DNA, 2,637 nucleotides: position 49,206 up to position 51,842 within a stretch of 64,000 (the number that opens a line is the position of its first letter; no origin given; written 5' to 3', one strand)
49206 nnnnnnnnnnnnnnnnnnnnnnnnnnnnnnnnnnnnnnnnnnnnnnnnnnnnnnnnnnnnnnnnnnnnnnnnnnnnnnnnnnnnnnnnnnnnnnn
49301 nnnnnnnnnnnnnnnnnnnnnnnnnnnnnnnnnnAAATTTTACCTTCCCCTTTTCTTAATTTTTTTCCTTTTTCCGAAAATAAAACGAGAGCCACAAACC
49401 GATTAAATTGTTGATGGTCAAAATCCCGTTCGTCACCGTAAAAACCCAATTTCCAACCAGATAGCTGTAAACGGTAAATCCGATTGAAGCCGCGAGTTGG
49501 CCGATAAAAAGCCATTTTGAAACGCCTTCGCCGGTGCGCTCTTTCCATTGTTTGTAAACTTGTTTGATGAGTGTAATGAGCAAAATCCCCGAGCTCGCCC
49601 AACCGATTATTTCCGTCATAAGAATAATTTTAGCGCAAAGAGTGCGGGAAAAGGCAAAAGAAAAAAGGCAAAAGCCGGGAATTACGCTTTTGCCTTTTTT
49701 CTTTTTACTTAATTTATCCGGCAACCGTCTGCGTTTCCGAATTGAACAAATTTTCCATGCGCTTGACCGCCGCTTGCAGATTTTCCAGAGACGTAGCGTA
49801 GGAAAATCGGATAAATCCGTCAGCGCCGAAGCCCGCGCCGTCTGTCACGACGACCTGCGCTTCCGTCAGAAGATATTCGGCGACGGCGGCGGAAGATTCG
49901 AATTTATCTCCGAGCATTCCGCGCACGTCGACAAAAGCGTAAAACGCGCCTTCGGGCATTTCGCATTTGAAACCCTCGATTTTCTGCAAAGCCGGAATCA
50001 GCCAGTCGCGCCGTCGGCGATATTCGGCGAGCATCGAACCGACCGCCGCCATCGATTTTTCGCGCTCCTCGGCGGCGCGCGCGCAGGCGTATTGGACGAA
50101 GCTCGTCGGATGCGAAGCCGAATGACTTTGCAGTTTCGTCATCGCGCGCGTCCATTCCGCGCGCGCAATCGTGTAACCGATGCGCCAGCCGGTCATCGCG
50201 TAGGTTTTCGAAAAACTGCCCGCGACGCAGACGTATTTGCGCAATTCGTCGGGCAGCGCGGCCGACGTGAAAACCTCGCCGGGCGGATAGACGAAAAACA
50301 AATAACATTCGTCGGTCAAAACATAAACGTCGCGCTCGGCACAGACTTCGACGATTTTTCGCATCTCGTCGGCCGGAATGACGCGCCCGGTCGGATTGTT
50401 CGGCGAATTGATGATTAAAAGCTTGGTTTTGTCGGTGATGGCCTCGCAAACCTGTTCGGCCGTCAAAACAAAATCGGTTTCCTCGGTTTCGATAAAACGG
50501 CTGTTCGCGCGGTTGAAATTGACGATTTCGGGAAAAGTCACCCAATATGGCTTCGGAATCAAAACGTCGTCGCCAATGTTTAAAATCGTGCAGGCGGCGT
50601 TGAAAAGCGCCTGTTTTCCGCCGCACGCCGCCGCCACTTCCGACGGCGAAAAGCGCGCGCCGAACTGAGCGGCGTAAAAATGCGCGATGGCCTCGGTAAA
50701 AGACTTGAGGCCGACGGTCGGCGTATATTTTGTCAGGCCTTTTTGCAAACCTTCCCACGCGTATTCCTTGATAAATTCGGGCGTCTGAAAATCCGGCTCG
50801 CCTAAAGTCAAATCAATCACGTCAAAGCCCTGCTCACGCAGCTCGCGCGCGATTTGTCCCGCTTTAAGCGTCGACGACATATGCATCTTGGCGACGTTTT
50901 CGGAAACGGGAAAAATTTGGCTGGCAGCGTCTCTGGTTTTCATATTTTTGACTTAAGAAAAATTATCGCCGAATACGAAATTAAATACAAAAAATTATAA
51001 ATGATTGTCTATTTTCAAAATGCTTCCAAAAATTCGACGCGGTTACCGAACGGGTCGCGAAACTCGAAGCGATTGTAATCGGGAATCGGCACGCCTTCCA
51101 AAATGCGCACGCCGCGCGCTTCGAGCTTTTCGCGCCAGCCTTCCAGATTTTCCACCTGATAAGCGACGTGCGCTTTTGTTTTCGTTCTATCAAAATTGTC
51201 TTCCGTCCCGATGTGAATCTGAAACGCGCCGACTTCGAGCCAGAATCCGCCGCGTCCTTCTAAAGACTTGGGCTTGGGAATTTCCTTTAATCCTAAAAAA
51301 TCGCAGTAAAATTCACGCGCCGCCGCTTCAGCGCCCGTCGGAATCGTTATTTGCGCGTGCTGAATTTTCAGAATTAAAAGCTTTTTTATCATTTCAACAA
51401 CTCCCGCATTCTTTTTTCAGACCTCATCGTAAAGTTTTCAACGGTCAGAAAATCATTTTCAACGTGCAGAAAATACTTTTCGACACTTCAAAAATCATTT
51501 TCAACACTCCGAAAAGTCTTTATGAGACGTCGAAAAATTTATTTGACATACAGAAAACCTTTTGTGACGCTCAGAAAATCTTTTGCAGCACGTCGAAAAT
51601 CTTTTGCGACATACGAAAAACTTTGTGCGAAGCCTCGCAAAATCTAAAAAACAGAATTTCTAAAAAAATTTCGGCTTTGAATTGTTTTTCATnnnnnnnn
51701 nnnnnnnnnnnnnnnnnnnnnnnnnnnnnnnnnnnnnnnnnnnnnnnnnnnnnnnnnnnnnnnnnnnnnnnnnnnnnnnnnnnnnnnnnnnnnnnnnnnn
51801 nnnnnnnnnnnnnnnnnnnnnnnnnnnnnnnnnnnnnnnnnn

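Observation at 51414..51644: Second 21-bp phased array (11 units), in the same orientation to its downstream gene as the first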

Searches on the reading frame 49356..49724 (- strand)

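Call 37: search_protein_families(library=pfam, proteins=[window:49356-49724:-])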
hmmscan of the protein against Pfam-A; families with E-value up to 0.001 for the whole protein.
window:49356-49724:- (122 aa): 2 families
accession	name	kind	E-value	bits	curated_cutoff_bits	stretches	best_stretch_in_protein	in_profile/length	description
PF04193.19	PQ-loop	-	6.1e-05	23.1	22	1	38-91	3-56/61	PQ loop repeat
PF03083.21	MtN3_slv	-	0.00028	21.3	23.7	1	53-120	19-86/87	Sugar efflux transporter for intercellular exchange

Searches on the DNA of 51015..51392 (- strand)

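Call 87: search_dna_similar(query=L206:9640-9990:+, collection=plasmids, mode=distant, max_evalue=0.1, max_rows=15)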
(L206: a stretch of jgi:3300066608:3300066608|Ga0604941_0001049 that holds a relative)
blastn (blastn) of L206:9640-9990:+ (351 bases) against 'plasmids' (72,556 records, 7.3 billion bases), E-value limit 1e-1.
Records with a match: 1; places in all: 1; records where one place covers at least 80% of the query: 0.
Best place of each record, by identity: 90-95% 1.
By first word of the organism name: Chryseobacterium 1.
By predicted mobility (MOB-suite, as given by PLSDB): non-mobilizable 1.
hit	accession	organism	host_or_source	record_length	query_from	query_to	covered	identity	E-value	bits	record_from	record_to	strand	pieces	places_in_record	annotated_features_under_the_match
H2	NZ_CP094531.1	Chryseobacterium oryzae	Single cell,Andong Sikhe (Andong rice ...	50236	313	341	8%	93.1%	9e-2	45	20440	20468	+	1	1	hypothetical protein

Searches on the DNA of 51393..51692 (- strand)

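Call 79: search_dna_similar(query=window:51393-51692:-, collection=plasmids, mode=distant, max_evalue=0.01, max_rows=10)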
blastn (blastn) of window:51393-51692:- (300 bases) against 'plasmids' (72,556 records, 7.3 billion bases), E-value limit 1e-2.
Records with a match: 1; places in all: 1; records where one place covers at least 80% of the query: 0.
Best place of each record, by identity: 60-80% 1.
By first word of the organism name: Limosilactobacillus 1.
By predicted mobility (MOB-suite, as given by PLSDB): non-mobilizable 1.
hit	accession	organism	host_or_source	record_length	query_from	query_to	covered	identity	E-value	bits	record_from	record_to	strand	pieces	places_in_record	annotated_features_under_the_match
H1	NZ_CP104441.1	Limosilactobacillus reuteri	Gallus gallus,isolate,feces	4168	188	263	25%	75.6%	1e-4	54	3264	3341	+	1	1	none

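Call 80: search_dna_similar(query=window:51393-51692:-, collection=phages, mode=distant, max_evalue=0.01, max_rows=10)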
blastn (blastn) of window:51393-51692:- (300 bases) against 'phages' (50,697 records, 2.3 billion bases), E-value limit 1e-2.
No match.
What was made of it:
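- There is no phage hit (call 80).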

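Call 81: get_annotated_region(hit=H1, flank=1500)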
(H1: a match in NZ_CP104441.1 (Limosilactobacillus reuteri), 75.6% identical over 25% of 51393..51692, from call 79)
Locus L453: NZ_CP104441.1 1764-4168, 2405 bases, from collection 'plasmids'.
description: Limosilactobacillus reuteri strain AM_LB1 plasmid unnamed2, complete sequence
organism: Limosilactobacillus reuteri (NCBI taxid 1598)
taxonomy: Bacteria; Bacillota; Bacilli; Lactobacillales; Lactobacillaceae; Limosilactobacillus; Limosilactobacillus reuteri
host: -; source: Gallus gallus,isolate,feces; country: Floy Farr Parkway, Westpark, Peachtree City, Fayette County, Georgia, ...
typing (MOB-suite, as given by PLSDB): non-mobilizable
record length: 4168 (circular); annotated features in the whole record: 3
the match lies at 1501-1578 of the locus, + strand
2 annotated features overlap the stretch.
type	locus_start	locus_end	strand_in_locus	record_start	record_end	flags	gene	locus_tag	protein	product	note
CDS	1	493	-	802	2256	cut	mobQ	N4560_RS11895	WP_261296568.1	MobQ family relaxase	-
CDS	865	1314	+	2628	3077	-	-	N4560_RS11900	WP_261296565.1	hypothetical protein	-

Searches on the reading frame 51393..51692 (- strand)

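Call 86: search_protein_families(library=pfam, proteins=[L453:1639-2403:+], max_evalue=0.01)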
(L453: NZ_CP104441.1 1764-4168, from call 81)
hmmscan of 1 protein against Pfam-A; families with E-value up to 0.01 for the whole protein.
L453:1639-2403:+ (255 aa): 2 families
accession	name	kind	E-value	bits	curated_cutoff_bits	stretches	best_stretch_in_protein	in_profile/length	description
PF01051.27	Rep3_N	-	9.1e-27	94.6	22.4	1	24-170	2-140/141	Initiator Replication protein, WH1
PF21205.3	Rep3_C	-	0.0048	17.5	21.1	0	194-254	2-56/59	Initiator Rep protein, WH2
